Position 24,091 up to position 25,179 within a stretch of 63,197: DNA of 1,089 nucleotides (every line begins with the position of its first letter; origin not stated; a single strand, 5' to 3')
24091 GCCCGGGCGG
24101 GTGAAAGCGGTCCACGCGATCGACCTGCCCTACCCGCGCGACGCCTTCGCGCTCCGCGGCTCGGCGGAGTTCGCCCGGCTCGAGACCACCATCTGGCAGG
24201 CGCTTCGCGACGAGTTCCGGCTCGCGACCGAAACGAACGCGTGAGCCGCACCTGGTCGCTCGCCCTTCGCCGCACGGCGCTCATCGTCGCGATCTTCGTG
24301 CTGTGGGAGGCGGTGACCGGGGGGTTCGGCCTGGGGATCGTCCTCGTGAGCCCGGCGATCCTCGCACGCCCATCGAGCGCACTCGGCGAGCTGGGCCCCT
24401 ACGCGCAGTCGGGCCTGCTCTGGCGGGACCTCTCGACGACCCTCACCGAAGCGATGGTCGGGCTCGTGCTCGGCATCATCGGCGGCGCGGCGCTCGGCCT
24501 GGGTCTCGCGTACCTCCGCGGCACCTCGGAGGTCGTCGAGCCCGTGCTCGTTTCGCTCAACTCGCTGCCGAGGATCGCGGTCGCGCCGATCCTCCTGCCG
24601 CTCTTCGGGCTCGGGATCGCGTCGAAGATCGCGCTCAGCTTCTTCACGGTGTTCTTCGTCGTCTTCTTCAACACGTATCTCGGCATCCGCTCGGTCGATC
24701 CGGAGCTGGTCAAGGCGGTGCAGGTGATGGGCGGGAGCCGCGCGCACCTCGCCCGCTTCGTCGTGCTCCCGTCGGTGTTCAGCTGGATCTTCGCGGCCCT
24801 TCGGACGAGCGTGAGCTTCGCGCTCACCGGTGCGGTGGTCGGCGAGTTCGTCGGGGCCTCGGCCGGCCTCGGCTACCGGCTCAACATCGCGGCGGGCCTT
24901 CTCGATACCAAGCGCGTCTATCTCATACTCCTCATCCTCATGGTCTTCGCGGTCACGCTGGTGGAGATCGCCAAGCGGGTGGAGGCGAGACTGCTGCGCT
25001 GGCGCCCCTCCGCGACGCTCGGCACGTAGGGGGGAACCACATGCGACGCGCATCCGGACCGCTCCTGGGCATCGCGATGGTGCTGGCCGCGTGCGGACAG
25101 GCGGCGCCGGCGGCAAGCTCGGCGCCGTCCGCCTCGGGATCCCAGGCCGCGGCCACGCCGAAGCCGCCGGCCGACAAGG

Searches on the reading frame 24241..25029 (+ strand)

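Call 40: search_protein_families(library=pfam, proteins=[window:24241-25029:+], max_evalue=0.00001)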
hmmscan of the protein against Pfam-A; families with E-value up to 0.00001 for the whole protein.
window:24241-25029:+ (262 aa): 1 family
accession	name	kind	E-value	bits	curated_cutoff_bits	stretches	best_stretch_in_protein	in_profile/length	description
PF00528.27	BPD_transp_1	-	1.9e-21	77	26.4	1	84-251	3-182/184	Binding-protein-dependent transport system inner membrane component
